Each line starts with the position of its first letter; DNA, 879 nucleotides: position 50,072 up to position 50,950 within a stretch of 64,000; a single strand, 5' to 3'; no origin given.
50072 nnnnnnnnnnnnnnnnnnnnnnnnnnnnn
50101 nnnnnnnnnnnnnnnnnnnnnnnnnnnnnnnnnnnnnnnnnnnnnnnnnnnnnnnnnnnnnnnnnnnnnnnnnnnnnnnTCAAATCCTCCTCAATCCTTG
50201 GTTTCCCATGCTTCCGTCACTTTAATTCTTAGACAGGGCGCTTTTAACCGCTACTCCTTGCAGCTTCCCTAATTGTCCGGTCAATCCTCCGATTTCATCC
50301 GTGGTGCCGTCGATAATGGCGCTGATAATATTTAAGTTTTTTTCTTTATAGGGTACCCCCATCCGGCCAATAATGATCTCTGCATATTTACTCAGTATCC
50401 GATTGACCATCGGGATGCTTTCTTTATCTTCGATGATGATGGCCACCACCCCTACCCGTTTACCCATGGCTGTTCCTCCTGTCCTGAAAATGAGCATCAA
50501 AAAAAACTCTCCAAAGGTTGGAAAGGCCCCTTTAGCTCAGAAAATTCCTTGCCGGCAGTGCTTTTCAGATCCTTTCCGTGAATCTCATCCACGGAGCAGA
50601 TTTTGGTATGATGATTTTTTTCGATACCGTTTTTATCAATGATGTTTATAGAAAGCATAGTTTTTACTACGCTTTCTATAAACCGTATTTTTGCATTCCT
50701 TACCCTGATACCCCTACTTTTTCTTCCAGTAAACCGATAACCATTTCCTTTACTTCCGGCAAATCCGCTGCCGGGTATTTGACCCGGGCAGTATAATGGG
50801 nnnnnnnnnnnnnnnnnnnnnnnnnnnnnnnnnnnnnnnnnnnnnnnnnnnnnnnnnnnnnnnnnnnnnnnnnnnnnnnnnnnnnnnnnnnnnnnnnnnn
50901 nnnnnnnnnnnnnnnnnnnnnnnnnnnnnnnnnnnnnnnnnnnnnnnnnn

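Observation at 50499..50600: Unassigned attenuator/riboswitch-like leader controlling the hydrogenase maturase operon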

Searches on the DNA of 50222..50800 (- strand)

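Call 3: search_rna_families(source=window, start=50300, end=50800, threshold=evalue, max_evalue=10, show_alignments=3)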
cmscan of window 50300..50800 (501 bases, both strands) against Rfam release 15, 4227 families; matches with E-value up to 10: 12.
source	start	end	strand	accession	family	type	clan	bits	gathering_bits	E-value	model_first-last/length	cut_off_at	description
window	50628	50681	-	RF01078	PK-PYVV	Cis-reg;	-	23.4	65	0.062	1-58/58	no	3'-terminal pseudoknot in PYVV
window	50645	50682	-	RF03789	MIR5269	Gene; miRNA;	-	20.9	60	0.3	1-80/80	no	MIR5269 microRNA precursor family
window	50606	50682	+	RF02432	SpF25_sRNA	Gene; sRNA;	-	18.8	48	1.7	1-102/102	no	Streptococcus sRNA SpF25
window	50557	50637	-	RF02530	URE2_IRES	Cis-reg; IRES;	-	17.1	70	8.7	1-105/105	no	Ure2 internal ribosome entry site (IRES)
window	50314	50372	+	RF01192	SNORD11B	Gene; snRNA; snoRNA; CD-box;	CL00103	16.6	50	5.7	1-87/87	no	Small nucleolar RNA SNORD11B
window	50427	50447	-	RF01109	SBRMV1_UPD-PKd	Cis-reg;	-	16.2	33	3.6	1-21/21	no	Pseudoknot of upstream pseudoknot domain (UPD) of the 3'UTR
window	50647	50681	+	RF03814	mir-2797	Gene; miRNA;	-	16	74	6.1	1-77/77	no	mir-2797 microRNA precursor family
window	50647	50682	+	RF01078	PK-PYVV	Cis-reg;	-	15.3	65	4.3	2-39/58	no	3'-terminal pseudoknot in PYVV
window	50592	50676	+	RF02384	FasX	Gene; sRNA;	-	14.7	100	6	1-205/205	no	FasX small RNA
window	50596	50800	+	RF02149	MESTIT1_2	Gene; lncRNA;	-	13.3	80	6.4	1-198/235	3'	MEST intronic transcript 1, antisense RNA conserved region 2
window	50497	50540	+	RF01985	ZEB2_AS1_2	Gene; lncRNA;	-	10.5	70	8.7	1-61/61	no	ZEB2 antisense RNA 1 conserved region 2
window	50651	50676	-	RF02687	RAGATH-8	Gene; sRNA;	-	9.8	86.7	3.2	1-276/276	no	RAGATH-8 RNA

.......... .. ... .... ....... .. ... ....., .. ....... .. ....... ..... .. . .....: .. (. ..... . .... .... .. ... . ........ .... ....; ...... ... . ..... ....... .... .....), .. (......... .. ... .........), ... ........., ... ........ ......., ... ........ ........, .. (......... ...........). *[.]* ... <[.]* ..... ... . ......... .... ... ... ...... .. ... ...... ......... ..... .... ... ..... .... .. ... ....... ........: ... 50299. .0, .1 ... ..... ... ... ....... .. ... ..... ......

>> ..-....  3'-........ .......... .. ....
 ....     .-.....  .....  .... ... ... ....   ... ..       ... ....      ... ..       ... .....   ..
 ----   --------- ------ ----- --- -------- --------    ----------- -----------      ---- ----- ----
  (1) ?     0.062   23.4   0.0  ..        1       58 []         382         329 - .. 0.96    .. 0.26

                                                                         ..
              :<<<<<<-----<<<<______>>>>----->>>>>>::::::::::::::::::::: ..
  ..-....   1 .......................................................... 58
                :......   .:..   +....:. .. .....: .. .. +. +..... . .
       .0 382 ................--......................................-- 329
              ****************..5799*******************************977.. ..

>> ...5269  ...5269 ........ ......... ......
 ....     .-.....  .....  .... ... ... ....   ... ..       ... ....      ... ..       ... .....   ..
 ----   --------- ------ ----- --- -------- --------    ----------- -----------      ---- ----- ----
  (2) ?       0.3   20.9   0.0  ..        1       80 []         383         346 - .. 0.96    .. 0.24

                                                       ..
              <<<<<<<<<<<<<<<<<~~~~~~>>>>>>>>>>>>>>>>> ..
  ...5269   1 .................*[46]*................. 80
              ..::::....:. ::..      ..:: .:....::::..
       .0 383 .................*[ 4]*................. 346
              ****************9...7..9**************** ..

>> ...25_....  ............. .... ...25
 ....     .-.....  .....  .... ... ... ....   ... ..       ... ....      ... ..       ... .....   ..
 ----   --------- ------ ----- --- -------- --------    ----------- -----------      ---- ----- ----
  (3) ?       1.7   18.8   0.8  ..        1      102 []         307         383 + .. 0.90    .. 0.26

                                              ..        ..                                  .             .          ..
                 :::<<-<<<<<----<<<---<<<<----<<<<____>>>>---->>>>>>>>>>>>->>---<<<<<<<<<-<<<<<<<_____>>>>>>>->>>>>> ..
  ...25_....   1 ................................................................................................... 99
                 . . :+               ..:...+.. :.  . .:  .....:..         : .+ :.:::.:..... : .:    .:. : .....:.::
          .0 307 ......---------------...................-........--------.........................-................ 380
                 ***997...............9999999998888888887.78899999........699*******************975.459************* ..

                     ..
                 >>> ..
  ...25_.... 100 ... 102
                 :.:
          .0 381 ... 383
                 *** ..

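Call 20: build_rna_model(alignment_id=A1, structure=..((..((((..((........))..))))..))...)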
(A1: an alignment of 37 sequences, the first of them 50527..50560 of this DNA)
Model R1 built from alignment A1 (37 sequences, 37 columns); structure: as given.
model positions 34; base pairs 8; branch points 0; effective number of sequences 37; information 0.948 bits per position. Calibrated on 0.2 Mb of random sequence (short: E-values are rough).
structure used (alignment columns):
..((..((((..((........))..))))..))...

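Call 21: search_with_rna_model(model_id=R1, sources=[window, L001, L002, L003, L004, L005, L006, L007, L008, L009, L010, L011, L012, L013, L014, L015, L016, L017, L018, L019, L020, L021, L022, L023, L024, L025, L026, L027, L028, L029, L030, L031, L032, L033, L034, L035, L036, L037, L038, L039, L040, L041, L042, L043, L044, L045, L046, L047, L048, L049, L050, L051, L052, L053, L054, L055, L056, L057, L058, L059, L060, L061, L062, L063, L064, L065, L066, L067, L068, L069, L070, L071, L072, L073, L074, L075, L076, L077, L078, L079, L080], max_evalue=10, make_alignment=true)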
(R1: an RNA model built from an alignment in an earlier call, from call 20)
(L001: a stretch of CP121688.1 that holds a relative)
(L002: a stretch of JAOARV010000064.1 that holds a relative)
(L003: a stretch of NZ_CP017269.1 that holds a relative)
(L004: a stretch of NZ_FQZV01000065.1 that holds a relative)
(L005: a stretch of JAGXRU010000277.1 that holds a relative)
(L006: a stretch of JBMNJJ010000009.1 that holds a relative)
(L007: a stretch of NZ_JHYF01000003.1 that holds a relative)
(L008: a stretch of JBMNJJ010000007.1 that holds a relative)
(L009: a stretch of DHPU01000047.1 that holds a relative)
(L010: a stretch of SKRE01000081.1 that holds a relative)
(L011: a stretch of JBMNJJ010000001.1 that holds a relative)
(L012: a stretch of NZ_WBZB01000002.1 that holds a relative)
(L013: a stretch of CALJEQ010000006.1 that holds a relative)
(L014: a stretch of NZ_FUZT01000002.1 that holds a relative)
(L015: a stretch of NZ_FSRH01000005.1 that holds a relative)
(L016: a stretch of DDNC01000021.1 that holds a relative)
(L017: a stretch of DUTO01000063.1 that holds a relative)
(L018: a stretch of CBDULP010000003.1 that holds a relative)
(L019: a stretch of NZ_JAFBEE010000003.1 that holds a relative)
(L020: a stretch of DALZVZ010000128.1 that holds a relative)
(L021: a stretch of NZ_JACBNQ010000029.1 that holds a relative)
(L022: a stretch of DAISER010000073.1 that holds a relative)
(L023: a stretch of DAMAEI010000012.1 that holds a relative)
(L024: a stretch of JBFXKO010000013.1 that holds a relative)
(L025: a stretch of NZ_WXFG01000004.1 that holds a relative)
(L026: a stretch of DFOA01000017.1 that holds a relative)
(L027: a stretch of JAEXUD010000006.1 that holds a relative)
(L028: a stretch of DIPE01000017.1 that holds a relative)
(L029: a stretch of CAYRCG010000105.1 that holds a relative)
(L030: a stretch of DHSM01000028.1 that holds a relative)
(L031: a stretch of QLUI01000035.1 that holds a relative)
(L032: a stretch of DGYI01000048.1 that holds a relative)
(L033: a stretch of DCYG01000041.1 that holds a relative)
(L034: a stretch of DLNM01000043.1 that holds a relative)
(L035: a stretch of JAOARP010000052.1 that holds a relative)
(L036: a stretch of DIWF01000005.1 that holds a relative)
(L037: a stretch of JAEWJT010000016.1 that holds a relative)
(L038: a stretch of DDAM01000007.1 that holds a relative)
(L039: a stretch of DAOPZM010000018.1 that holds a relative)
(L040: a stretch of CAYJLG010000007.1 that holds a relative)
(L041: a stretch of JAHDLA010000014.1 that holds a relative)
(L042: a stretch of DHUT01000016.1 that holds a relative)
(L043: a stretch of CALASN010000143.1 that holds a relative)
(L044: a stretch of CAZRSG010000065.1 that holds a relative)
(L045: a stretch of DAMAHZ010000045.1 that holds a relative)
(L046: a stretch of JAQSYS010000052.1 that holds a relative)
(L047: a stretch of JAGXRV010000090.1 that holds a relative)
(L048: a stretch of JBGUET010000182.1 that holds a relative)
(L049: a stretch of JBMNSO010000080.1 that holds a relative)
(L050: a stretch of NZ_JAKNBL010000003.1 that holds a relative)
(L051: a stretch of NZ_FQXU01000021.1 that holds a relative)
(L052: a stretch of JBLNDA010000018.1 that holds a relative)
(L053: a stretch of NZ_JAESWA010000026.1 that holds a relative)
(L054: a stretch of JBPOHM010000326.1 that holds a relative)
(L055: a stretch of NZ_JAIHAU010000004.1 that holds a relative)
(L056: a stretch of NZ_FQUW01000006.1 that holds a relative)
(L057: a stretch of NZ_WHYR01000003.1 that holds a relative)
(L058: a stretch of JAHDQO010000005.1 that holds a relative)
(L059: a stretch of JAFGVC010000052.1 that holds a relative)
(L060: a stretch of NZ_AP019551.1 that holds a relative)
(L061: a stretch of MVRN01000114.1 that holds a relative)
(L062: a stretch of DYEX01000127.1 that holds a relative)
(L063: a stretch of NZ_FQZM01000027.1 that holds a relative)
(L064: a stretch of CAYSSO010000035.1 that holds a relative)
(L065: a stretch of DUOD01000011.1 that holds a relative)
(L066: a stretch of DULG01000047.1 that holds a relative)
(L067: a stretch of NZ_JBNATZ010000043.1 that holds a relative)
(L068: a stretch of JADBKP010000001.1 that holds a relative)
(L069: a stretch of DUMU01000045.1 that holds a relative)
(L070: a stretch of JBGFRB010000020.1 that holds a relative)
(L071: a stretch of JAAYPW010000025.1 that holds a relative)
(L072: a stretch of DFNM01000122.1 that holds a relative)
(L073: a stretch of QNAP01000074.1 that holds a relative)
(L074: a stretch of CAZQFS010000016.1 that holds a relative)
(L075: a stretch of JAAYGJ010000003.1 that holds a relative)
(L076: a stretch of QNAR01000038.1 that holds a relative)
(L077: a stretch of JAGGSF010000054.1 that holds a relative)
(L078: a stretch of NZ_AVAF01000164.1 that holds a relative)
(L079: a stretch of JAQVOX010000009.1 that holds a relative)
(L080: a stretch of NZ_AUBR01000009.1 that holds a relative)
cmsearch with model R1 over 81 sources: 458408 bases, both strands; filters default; matches with E-value up to 10: 73.
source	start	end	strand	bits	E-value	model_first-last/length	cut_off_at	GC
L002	2364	2397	+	40.1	2e-07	1-34/34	no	0.32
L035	2361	2394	+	40.1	2e-07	1-34/34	no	0.32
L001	2336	2369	+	39.3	3.3e-07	1-34/34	no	0.35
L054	2317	2350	+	39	3.8e-07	1-34/34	no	0.44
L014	2350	2383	+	38.9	4e-07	1-34/34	no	0.32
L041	2395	2426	+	37.7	8.4e-07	1-34/34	no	0.44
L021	2400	2432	+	37.4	1e-06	1-34/34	no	0.42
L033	2400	2432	+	37.4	1e-06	1-34/34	no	0.42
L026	2400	2431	+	36.7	1.6e-06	1-34/34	no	0.41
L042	1187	1218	+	36.6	1.6e-06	1-34/34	no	0.44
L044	1861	1894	-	36.6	1.7e-06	1-34/34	no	0.35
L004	2391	2424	+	36.5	1.8e-06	1-34/34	no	0.41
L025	2244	2276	-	36.4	1.9e-06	1-34/34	no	0.48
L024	2399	2430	+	36.2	2.2e-06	1-34/34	no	0.44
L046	2340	2371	+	36.2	2.2e-06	1-34/34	no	0.44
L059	2327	2359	+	36.2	2.2e-06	1-34/34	no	0.45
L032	2387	2420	+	36.2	2.2e-06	1-34/34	no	0.44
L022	2388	2419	+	35.9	2.6e-06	1-34/34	no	0.44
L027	2329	2360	+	35.9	2.6e-06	1-34/34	no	0.44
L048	2393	2425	+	35.8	2.7e-06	1-34/34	no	0.39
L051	2370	2403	+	35.8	2.8e-06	1-34/34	no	0.32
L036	2398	2430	+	35.4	3.6e-06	1-34/34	no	0.36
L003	2392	2425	+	34.8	5.1e-06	1-34/34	no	0.44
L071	268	301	+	34.6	5.6e-06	1-34/34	no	0.35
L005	2383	2415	+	34.6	5.9e-06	1-34/34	no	0.39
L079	2390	2424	+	34.5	6e-06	1-34/34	no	0.46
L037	2314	2347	+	34.4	6.6e-06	1-34/34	no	0.41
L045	2288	2321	+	34.4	6.6e-06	1-34/34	no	0.41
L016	2350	2381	+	34.2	7.4e-06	1-34/34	no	0.56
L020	2058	2089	+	34.2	7.4e-06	1-34/34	no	0.56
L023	2349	2380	+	34.2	7.4e-06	1-34/34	no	0.56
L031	559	594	+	34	8.3e-06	1-34/34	no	0.53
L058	2316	2349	+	33.5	1.1e-05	1-34/34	no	0.32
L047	271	306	+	33.4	1.3e-05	1-34/34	no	0.53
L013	2053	2087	+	33.1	1.4e-05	1-34/34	no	0.37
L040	2354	2387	+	32.4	2.3e-05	1-34/34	no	0.35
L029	230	263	+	32.3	2.5e-05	1-34/34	no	0.44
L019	2323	2358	+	32.2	2.6e-05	1-34/34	no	0.31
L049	2327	2360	+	32.1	2.7e-05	1-34/34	no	0.41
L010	2260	2293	+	31.6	3.7e-05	1-34/34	no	0.5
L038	2388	2421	+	31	5.3e-05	1-34/34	no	0.32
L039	2375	2409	+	31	5.4e-05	1-34/34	no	0.51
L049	2370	2403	+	30.9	5.7e-05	1-34/34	no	0.44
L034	2388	2421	+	30.5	7.3e-05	1-34/34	no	0.35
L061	2396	2429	+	29.7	0.00012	1-34/34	no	0.53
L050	2294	2328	+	29.6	0.00012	1-34/34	no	0.51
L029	617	652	+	29.4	0.00015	1-34/34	no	0.44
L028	2381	2414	+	28.5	0.00026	1-34/34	no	0.62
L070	2370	2403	+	28.3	0.00028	1-34/34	no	0.65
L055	544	579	+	27.5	0.00045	1-34/34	no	0.58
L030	2369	2402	+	27.1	0.00061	1-34/34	no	0.59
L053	2301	2333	+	26.7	0.00076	1-34/34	no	0.3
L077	2407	2439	+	25.5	0.0016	1-34/34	no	0.55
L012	2375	2407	+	25.4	0.0017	1-34/34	no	0.36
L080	2385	2418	+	23.4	0.006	1-34/34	no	0.62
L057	2377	2411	+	23.2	0.0066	1-34/34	no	0.69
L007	2241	2275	+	23.1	0.0071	1-34/34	no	0.46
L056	1487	1520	+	22.7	0.0091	1-34/34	no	0.53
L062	2307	2340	+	22.7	0.0091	1-34/34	no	0.53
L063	2306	2339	+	22.7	0.0091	1-34/34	no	0.53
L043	2407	2439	+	20.7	0.031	1-34/34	no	0.7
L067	2313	2346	+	20.3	0.041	1-34/34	no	0.56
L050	2249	2282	+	17.9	0.17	1-34/34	no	0.59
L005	1946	1978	+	15.8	0.66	1-34/34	no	0.3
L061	2353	2387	+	14.9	1.1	1-34/34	no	0.57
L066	3915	3957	+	14.4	1.6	1-34/34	no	0.35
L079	2340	2373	+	14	2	1-34/34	no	0.53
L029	173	206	+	13.6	2.5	1-34/34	no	0.26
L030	2321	2353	+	13.4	2.9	1-34/34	no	0.58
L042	686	711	-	13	3.6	1-34/34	no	0.42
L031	516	547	+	12.4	5.3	1-34/34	no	0.53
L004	471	488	+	12.1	6.6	1-34/34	no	0.33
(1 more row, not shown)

Alignment A2: 73 matches aligned to the model, 48 columns, each read 5' to 3' on its own strand. Consensus structure (alignment columns), stored with it:
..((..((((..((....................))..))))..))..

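Call 32: search_with_rna_model(model_id=R1, sources=[L081, L082, L083, L084, L085, L086, L087, L088, L089, L090, L091, L092, L093, L094, L095, L096, L097, L098, L099, L100, L101, L102, L103, L104, L105, L106, L107, L108, L109, L110, L111, L112, L113, L114, L115, L116, L117, L118, L119, L120, L121, L122, L123, L124, L125, L126, L127, L128, L129, L130, L131, L132, L133, L134, L135, L136, L137, L138, L139, L140, L141, L142, L143, L144, L145, L146, L147, L148, L149, L150, L151, L152, L153, L154, L155, L156, L157, L158, L159, L160], max_evalue=1)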
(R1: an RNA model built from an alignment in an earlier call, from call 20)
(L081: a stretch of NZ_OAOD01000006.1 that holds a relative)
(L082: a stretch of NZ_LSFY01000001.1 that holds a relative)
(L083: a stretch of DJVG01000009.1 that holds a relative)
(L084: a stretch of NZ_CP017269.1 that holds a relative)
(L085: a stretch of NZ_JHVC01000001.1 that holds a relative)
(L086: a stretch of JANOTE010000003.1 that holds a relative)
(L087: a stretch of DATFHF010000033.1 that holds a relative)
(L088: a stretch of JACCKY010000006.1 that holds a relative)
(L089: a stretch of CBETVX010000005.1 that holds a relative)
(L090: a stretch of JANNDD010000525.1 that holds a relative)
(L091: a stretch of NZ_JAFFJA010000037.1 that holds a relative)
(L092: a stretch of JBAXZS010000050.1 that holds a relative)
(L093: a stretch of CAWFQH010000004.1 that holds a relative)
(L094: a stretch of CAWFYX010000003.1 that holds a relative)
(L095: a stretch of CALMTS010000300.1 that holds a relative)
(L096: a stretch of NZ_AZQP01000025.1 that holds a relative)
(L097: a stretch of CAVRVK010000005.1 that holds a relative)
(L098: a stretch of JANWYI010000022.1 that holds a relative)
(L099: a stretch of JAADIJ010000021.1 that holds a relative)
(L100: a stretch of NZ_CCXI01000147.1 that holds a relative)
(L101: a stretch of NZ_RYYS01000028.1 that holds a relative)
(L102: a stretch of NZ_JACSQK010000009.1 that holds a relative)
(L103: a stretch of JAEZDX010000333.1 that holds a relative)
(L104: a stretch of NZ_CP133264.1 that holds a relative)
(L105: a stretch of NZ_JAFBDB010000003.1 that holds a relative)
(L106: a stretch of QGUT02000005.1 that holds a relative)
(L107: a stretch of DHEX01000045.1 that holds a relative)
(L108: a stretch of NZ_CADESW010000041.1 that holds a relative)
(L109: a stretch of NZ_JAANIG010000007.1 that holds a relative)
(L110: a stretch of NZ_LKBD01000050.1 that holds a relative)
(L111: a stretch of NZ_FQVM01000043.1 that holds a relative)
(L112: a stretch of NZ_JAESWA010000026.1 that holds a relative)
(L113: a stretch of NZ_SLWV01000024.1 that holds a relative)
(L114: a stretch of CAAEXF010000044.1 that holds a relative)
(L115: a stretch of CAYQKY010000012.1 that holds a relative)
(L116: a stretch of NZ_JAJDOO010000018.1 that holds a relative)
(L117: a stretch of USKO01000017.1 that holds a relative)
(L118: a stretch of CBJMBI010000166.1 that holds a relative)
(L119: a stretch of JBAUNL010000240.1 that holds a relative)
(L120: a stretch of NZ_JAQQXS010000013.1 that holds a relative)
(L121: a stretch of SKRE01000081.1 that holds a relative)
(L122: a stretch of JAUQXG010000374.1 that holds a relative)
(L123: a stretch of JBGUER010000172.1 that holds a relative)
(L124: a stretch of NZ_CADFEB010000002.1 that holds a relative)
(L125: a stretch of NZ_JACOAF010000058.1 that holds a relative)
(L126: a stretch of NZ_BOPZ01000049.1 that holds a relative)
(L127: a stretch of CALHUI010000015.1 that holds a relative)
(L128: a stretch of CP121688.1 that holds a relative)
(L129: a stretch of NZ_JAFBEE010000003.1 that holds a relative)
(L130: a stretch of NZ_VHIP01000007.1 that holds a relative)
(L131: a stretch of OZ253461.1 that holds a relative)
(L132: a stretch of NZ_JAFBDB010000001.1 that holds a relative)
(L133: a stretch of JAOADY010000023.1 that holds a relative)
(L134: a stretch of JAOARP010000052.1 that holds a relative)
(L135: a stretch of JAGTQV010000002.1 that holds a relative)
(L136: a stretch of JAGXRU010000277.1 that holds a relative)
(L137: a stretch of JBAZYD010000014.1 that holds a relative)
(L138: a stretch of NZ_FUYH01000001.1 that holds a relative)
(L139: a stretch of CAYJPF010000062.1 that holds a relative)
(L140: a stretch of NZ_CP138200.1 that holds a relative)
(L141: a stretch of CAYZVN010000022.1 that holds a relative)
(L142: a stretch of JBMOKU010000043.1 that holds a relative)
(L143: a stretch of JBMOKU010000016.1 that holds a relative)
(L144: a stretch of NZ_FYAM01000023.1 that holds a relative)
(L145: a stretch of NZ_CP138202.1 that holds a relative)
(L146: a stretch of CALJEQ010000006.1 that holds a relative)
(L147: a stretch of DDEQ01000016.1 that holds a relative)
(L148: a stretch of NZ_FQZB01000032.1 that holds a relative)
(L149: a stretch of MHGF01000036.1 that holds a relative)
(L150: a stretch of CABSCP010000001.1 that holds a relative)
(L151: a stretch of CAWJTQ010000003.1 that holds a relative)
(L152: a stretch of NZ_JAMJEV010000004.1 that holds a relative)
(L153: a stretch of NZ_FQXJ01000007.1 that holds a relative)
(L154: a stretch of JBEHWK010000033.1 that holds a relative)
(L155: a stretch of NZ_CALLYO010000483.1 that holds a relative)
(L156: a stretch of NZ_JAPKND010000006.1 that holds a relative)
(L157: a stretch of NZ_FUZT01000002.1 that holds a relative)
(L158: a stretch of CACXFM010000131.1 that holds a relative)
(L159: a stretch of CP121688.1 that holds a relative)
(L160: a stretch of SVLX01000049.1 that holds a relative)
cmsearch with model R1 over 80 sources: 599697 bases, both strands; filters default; matches with E-value up to 1: 51.
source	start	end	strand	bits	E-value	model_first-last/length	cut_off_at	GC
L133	5307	5340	+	41.6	9.9e-08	1-34/34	no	0.41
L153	4011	4044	+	41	1.5e-07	1-34/34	no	0.41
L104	3346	3379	+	40.8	1.7e-07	1-34/34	no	0.35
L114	840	873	+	40.8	1.7e-07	1-34/34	no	0.35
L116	7103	7136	-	40.6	1.9e-07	1-34/34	no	0.44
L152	3811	3844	-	40.6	1.9e-07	1-34/34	no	0.44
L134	7649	7682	+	40.1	2.6e-07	1-34/34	no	0.32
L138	3039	3072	-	39.9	2.9e-07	1-34/34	no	0.35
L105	234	267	+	39.6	3.4e-07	1-34/34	no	0.29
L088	2016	2049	-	39.5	3.7e-07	1-34/34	no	0.38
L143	323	356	+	39.4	4e-07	1-34/34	no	0.38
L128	1821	1854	-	39.4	4e-07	1-34/34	no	0.38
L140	4440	4473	-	39.4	4e-07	1-34/34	no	0.32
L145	5812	5845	-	39.4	4e-07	1-34/34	no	0.32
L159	2414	2447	-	39.3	4.3e-07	1-34/34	no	0.35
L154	124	157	-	39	5.1e-07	1-34/34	no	0.32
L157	6211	6244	+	38.9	5.2e-07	1-34/34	no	0.32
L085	3496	3529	-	37.7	1.1e-06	1-34/34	no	0.38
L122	1924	1956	+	37.6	1.2e-06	1-34/34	no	0.33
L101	5102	5135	-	37.4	1.3e-06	1-34/34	no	0.35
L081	563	596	-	37.2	1.5e-06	1-34/34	no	0.32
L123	5799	5833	+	36.7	2e-06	1-34/34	no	0.37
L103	1579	1612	-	36.6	2.3e-06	1-34/34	no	0.41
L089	751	784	-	36.5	2.3e-06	1-34/34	no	0.38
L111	5841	5875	+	36.2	2.7e-06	1-34/34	no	0.31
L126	5826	5860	-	36.2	2.8e-06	1-34/34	no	0.37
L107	4803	4836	-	35.6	4.1e-06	1-34/34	no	0.38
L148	2649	2681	-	35.4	4.6e-06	1-34/34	no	0.3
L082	7532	7567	-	35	5.8e-06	1-34/34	no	0.33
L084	6875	6908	+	34.8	6.7e-06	1-34/34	no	0.44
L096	6709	6741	-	34.7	6.9e-06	1-34/34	no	0.45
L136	1728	1760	-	34.6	7.7e-06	1-34/34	no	0.39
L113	5593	5626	-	33.3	1.7e-05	1-34/34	no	0.35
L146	6943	6977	+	33.1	1.9e-05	1-34/34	no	0.37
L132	1766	1799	-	32.8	2.4e-05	1-34/34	no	0.47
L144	1875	1907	+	32.5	2.8e-05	1-34/34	no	0.42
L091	1718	1751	-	32.4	3e-05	1-34/34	no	0.47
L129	6147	6182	-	32.2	3.4e-05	1-34/34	no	0.31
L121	6678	6711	-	31.6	4.9e-05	1-34/34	no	0.5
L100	1382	1417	-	28.8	0.00027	1-34/34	no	0.33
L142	142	174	+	28.3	0.00038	1-34/34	no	0.45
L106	1401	1434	+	27.7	0.00053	1-34/34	no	0.5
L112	4067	4099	-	26.7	0.00099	1-34/34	no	0.3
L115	6048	6081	-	21.6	0.024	1-34/34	no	0.56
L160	1236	1270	+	19.9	0.066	1-34/34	no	0.54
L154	902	933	+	16.9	0.42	1-34/34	no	0.5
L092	4808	4841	+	16.8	0.45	1-34/34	no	0.53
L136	2165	2197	-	15.8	0.86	1-34/34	no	0.3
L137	1208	1233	+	15.7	0.92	6-30/34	no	0.42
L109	485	506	+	15.6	0.96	7-30/34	no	0.32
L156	5945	5978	-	15.5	0.99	1-34/34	no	0.56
